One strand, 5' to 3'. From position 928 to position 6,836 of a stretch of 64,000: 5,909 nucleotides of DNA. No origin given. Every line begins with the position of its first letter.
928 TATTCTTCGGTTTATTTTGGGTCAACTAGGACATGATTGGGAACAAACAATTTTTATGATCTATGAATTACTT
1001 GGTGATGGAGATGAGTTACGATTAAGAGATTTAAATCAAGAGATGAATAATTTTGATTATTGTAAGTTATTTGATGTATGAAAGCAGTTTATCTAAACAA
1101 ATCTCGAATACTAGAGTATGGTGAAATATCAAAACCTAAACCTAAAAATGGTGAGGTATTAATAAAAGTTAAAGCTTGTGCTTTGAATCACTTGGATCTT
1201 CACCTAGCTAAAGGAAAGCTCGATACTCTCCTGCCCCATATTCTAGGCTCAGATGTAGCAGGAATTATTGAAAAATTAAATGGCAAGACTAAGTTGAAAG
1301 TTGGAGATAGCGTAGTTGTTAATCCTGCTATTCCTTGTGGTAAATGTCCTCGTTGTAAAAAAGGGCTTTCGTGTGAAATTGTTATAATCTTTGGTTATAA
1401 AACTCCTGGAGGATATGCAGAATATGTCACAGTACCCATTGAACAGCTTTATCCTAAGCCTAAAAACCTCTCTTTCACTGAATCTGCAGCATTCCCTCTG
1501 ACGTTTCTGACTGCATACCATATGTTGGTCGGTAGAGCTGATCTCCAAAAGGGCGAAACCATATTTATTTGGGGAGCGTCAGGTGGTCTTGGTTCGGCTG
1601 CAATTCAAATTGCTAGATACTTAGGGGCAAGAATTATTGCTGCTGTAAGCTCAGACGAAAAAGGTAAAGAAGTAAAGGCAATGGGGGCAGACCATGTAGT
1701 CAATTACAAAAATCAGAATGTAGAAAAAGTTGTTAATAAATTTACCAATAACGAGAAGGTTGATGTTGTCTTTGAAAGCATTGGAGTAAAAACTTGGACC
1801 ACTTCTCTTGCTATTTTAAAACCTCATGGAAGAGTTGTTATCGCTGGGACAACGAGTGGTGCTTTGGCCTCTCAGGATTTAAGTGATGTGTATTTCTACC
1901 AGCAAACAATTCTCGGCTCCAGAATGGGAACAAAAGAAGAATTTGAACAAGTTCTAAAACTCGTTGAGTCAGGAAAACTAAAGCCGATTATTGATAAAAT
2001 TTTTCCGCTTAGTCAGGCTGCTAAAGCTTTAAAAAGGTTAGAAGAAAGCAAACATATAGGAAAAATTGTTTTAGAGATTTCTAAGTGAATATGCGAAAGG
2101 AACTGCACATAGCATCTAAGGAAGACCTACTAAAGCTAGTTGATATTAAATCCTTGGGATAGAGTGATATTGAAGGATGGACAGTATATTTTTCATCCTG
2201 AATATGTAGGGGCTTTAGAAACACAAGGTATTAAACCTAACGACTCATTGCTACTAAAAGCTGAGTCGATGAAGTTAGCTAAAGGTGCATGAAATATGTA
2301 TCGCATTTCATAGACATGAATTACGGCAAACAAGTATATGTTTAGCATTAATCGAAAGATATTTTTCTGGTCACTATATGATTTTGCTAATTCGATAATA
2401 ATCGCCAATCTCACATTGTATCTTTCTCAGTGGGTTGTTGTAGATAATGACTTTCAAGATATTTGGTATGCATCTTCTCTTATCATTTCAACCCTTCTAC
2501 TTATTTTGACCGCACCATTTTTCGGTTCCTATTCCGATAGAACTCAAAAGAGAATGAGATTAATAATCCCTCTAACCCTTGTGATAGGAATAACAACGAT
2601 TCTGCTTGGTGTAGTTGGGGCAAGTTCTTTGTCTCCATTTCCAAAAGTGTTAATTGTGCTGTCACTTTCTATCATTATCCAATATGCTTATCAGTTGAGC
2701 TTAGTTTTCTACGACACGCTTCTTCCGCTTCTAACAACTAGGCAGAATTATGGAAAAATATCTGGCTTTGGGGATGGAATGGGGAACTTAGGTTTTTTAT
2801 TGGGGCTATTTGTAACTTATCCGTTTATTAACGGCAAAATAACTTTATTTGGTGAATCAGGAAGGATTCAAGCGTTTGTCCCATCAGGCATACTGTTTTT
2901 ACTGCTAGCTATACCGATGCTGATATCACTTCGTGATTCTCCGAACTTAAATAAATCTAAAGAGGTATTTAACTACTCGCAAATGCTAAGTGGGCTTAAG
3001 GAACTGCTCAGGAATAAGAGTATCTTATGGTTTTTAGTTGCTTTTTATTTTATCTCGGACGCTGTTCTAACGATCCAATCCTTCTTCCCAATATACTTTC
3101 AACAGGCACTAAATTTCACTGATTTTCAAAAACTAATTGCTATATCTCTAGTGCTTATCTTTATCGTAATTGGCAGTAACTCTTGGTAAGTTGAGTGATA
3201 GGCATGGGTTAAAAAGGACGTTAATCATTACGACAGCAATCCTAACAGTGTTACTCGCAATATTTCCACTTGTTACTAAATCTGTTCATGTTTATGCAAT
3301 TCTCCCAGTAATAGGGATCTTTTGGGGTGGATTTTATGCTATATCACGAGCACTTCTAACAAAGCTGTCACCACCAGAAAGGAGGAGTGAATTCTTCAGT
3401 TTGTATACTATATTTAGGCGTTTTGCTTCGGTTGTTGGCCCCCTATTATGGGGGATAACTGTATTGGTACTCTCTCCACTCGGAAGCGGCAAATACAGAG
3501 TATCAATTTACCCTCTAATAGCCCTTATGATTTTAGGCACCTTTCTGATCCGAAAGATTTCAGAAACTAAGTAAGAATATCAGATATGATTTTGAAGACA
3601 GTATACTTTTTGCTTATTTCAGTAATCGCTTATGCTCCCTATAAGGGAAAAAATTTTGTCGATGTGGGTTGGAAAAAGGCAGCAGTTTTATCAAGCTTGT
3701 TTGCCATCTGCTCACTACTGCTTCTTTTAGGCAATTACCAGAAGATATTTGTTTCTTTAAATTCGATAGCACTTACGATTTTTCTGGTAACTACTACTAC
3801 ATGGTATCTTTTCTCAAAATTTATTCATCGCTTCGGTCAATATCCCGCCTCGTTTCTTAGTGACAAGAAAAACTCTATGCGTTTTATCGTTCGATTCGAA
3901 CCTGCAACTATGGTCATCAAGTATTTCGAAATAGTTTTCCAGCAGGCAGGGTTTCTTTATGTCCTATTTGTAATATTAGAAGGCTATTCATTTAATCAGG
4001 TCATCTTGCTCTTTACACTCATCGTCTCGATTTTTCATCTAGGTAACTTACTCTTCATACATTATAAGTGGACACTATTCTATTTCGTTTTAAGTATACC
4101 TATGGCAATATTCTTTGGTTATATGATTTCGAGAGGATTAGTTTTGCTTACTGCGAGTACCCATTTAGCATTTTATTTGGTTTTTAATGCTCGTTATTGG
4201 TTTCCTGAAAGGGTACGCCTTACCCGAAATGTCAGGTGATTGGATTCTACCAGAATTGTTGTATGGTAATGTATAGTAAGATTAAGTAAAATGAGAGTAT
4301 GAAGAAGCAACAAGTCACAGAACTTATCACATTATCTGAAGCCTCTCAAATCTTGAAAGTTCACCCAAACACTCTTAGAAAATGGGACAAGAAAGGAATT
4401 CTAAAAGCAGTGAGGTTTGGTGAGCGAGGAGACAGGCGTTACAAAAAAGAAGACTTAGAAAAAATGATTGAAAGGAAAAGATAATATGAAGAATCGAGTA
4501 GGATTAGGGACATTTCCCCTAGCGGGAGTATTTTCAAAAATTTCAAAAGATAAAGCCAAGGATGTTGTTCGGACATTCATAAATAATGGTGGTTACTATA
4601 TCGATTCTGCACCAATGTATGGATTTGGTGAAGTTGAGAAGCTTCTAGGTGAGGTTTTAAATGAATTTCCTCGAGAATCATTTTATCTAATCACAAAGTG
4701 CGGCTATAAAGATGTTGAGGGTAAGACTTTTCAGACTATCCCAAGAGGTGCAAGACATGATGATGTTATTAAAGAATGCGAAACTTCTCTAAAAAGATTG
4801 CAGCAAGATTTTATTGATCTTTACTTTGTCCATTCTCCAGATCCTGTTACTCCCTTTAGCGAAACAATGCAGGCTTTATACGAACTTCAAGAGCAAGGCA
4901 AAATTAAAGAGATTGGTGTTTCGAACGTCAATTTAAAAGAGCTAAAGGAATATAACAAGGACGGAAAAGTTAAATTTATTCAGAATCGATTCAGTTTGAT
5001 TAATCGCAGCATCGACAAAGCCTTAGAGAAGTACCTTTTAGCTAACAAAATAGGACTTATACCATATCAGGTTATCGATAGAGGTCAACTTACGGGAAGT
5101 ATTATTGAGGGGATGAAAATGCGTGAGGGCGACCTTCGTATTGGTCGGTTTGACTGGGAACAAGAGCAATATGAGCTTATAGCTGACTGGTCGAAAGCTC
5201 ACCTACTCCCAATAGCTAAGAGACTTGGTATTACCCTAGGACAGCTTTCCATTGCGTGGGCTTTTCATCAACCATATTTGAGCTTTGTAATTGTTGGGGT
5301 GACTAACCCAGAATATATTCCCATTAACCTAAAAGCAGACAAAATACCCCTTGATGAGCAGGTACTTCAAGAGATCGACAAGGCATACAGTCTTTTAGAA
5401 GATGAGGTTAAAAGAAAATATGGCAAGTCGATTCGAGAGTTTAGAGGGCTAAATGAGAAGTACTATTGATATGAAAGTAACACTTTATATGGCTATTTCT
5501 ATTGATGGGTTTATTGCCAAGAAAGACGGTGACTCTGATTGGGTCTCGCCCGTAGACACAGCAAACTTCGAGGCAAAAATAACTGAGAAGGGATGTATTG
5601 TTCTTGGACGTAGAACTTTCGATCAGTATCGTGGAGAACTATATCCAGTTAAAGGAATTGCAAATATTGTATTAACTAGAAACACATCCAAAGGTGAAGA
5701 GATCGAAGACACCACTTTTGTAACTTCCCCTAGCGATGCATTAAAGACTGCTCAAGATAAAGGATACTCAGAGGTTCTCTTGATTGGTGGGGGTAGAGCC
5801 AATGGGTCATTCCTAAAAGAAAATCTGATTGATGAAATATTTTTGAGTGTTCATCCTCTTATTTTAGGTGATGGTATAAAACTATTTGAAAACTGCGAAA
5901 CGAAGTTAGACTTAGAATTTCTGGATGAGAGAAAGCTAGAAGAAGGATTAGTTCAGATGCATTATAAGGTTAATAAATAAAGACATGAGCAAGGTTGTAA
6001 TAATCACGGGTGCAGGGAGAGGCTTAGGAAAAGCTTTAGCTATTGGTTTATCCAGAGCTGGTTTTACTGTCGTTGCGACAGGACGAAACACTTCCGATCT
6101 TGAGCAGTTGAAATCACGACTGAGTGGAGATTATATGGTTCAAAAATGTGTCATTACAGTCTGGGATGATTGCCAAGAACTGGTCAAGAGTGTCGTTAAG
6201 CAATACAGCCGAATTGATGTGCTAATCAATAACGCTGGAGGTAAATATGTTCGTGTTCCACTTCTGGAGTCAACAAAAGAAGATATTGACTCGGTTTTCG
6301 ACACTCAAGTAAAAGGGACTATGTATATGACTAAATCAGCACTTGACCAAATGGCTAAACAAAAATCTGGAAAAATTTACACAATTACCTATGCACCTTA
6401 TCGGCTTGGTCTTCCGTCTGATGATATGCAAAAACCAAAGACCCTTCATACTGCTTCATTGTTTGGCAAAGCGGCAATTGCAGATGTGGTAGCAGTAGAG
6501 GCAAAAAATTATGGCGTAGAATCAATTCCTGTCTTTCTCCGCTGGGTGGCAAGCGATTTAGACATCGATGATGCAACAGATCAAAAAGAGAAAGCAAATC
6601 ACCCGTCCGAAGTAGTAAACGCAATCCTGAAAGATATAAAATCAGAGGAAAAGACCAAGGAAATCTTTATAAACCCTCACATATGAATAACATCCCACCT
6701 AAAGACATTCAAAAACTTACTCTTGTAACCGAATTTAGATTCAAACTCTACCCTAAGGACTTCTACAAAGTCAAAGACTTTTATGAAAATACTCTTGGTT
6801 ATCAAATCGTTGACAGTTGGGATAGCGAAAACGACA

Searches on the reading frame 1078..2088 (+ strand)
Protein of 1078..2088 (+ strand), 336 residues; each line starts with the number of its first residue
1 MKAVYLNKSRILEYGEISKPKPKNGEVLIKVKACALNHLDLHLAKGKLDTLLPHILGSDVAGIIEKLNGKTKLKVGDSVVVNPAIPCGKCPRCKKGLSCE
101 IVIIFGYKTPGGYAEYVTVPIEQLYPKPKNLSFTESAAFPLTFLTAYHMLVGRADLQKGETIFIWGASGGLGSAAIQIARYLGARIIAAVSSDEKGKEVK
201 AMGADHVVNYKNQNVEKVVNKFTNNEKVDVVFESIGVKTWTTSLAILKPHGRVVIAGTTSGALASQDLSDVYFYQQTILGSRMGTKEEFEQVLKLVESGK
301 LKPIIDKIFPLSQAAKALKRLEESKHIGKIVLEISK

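Call 60: search_protein_families(library=pfam, proteins=[window:1078-2088:+], max_evalue=0.001)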
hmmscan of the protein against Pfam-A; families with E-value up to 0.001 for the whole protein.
window:1078-2088:+ (336 aa): 4 families
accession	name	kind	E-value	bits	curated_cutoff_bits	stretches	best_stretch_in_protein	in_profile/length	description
PF00107.32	ADH_zinc_N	-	6.2e-34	117.2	31.8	1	170-297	1-128/129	Zinc-binding dehydrogenase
PF13602.12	ADH_zinc_N_2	-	1.9e-28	100.4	27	1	202-332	1-134/134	Zinc-binding dehydrogenase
PF08240.17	ADH_N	-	1e-26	93.6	23.5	1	24-129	2-104/104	Alcohol dehydrogenase GroES-like domain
PF16912.11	Glu_dehyd_C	-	0.0006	19.8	34.9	1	169-322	40-202/211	Glucose dehydrogenase C-terminus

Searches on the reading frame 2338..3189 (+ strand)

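Call 60: search_protein_families(library=pfam, proteins=[window:2338-3189:+], max_evalue=0.001)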
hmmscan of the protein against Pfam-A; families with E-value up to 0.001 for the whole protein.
window:2338-3189:+ (283 aa): 3 families
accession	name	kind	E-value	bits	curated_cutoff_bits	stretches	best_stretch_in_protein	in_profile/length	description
PF11700.14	ATG22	-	1.9e-15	57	24.1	2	139-283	191-341/482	Vacuole effluxer Atg22 like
PF07690.21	MFS_1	-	8.8e-11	41.7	33.4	1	47-279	37-254/347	Major Facilitator Superfamily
PF12832.13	MFS_1_like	-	7.5e-07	29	25.2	1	49-262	41-246/373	MFS_1 like family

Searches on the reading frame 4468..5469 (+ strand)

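Call 60: search_protein_families(library=pfam, proteins=[window:4468-5469:+], max_evalue=0.001)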
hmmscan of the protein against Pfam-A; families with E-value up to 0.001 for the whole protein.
window:4468-5469:+ (333 aa): 1 family
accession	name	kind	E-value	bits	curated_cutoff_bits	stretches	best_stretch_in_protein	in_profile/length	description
PF00248.27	Aldo_ket_red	-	5.3e-59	200.1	24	1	11-307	2-290/291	Aldo/keto reductase family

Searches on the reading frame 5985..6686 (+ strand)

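Call 60: search_protein_families(library=pfam, proteins=[window:5985-6686:+], max_evalue=0.001)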
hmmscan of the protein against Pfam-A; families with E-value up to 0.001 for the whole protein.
window:5985-6686:+ (233 aa): 3 families
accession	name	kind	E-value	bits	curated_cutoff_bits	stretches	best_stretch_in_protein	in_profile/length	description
PF00106.31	adh_short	-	7.1e-32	110.9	26.6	1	3-135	1-135/195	short chain dehydrogenase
PF13561.12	adh_short_C2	-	4.9e-21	75.8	27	1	9-145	1-139/236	Enoyl-(Acyl carrier protein) reductase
PF08659.16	KR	-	2.4e-06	28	22.6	1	5-119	3-123/180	KR domain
